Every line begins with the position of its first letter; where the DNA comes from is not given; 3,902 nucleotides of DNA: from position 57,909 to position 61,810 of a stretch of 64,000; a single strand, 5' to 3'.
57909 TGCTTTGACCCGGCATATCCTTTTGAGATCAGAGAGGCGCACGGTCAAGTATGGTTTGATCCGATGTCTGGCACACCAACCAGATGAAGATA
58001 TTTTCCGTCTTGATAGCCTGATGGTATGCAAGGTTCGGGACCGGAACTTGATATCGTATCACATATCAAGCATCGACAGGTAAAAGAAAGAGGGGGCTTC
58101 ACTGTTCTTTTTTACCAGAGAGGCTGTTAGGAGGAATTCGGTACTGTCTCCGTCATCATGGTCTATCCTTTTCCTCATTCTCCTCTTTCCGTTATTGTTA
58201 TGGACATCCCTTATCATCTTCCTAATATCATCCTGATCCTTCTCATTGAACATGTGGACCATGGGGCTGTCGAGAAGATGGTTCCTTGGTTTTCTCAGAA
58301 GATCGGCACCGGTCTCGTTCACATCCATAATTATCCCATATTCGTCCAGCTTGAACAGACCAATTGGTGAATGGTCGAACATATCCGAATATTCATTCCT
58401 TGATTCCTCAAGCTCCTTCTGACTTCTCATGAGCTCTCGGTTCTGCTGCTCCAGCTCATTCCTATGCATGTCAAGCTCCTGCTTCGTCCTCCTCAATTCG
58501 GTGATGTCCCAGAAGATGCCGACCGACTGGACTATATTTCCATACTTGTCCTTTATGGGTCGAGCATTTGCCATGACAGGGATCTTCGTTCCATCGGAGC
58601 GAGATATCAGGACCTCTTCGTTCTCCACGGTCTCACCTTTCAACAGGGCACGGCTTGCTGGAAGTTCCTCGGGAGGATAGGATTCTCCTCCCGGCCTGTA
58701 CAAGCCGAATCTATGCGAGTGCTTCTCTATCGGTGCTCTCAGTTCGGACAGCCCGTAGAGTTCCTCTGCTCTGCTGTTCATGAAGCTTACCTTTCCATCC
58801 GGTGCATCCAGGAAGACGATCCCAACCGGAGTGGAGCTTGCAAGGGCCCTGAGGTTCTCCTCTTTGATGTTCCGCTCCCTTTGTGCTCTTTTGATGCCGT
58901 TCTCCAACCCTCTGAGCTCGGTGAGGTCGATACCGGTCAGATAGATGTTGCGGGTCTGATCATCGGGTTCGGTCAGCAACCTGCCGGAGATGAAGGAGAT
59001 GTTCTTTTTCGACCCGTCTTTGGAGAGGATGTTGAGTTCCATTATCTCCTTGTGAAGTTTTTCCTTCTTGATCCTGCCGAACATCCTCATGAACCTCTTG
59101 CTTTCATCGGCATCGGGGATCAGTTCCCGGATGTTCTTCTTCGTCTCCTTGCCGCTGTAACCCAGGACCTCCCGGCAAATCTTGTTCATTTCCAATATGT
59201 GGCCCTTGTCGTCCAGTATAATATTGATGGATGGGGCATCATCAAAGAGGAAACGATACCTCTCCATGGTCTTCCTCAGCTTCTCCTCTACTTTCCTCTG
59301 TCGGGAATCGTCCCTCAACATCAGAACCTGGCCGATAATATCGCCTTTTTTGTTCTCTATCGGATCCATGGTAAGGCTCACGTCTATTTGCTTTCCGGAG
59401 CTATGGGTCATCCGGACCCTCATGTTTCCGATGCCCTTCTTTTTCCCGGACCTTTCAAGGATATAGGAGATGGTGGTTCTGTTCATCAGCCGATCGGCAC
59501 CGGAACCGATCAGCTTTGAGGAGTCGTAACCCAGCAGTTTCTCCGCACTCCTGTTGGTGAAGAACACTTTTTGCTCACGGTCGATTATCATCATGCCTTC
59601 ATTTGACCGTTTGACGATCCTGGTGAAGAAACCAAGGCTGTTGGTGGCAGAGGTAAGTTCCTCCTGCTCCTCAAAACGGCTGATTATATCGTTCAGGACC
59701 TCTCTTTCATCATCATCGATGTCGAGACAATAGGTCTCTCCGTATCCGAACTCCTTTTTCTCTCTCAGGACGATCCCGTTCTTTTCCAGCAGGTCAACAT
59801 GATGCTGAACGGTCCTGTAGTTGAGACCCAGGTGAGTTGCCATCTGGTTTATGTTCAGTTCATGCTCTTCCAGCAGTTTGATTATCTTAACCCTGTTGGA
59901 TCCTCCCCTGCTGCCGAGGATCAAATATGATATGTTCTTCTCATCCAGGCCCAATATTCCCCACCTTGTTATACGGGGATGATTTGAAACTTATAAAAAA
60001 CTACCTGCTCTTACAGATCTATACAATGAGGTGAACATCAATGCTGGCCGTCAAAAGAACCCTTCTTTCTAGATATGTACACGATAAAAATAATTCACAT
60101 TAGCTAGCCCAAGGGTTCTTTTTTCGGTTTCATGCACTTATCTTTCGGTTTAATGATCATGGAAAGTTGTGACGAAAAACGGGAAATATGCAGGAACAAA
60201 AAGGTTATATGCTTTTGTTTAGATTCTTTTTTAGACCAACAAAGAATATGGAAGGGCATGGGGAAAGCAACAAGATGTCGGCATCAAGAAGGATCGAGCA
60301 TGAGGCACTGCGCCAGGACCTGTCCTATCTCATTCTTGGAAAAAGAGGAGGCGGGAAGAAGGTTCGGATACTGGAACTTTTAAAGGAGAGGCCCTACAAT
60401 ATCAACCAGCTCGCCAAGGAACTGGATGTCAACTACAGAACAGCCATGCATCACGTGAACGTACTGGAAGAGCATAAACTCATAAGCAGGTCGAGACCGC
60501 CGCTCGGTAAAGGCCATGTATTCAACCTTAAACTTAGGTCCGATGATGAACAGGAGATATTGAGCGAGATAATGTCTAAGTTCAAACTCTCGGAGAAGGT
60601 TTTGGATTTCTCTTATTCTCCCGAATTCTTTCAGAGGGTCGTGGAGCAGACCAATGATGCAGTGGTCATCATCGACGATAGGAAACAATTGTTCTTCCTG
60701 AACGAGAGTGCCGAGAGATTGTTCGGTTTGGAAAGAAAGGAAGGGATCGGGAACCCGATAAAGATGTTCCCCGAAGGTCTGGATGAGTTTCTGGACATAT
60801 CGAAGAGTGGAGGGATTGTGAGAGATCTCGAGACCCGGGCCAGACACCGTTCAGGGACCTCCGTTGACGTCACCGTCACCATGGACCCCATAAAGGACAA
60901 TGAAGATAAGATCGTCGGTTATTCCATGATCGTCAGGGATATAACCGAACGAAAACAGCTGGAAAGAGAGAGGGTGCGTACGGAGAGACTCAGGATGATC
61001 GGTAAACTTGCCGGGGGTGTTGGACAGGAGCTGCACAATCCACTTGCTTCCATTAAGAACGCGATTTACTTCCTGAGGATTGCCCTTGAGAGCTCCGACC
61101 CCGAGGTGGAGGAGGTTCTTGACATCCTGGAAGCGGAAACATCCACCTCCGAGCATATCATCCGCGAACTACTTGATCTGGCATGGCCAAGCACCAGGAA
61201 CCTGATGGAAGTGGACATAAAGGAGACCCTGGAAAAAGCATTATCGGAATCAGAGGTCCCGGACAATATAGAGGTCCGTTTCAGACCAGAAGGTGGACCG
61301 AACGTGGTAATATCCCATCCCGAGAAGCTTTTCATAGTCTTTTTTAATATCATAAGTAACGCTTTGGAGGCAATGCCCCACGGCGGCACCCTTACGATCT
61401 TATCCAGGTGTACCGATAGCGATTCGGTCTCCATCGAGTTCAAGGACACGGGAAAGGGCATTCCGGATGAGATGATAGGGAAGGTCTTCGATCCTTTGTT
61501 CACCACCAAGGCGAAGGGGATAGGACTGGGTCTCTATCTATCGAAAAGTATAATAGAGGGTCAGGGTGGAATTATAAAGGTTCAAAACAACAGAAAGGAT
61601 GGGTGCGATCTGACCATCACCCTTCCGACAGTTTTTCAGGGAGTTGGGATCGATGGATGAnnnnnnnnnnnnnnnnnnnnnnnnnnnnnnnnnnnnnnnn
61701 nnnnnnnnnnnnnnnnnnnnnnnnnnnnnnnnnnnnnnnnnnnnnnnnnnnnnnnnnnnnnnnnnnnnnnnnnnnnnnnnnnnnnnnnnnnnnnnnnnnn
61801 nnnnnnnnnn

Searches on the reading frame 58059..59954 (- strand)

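Call 73: search_protein_families(library=pfam, proteins=[window:58059-59954:-], max_evalue=0.0001)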
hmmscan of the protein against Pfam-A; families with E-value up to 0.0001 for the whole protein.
window:58059-59954:- (631 aa): 9 families
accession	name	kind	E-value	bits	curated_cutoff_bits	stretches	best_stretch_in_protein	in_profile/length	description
PF13426.13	PAS_9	-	9.1e-36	122.7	27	3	376-486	1-103/103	PAS domain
PF00989.32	PAS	-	8.8e-34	116.4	22.6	3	521-620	2-102/113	PAS fold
PF13188.13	PAS_8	-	4.6e-25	87.1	21.8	1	367-410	2-44/65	PAS domain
PF08448.16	PAS_4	-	3e-23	82.6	23.1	1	374-489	3-110/110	PAS fold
PF01022.26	HTH_5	-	7.4e-07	29.4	22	1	19-62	2-45/47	Bacterial regulatory protein, arsR family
PF08447.18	PAS_3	-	9.6e-07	29.4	25.6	0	436-480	44-88/89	PAS fold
PF24820.1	Diguanyl_cycl_sensor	-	2.6e-06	27.8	28.1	0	117-153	5-41/109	Diguanylate cyclase-like sensor domain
PF13518.12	HTH_28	-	4e-05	24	25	0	21-61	2-41/52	Helix-turn-helix domain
PF08279.18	HTH_11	-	7e-05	23.1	25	0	23-71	4-54/55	HTH domain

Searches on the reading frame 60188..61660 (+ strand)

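Call 73: search_protein_families(library=pfam, proteins=[window:60188-61660:+], max_evalue=0.0001)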
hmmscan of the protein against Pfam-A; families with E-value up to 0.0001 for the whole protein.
window:60188-61660:+ (490 aa): 8 families
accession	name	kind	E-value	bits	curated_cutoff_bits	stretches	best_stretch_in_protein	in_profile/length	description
PF02518.31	HATPase_c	-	5.4e-20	72.3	26.4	1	378-481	3-109/111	Histidine kinase-, DNA gyrase B-, and HSP90-like ATPase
PF00989.32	PAS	-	1.4e-13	51.3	22.6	1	146-252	1-113/113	PAS fold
PF13426.13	PAS_9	-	4.8e-13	49.7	27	1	156-254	1-103/103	PAS domain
PF00512.31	HisKA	-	4.6e-08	33.4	26.9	1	272-334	3-63/66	His Kinase A (phospho-acceptor) domain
PF13188.13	PAS_8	-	3e-07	30.5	21.8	1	146-191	1-43/65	PAS domain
PF08448.16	PAS_4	-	5.9e-07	30.1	23.1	1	152-257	1-110/110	PAS fold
PF01022.26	HTH_5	-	1.8e-06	28.1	22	1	57-99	3-45/47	Bacterial regulatory protein, arsR family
PF12840.13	HTH_20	-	4.6e-05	23.7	27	0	60-99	8-48/51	Helix-turn-helix domain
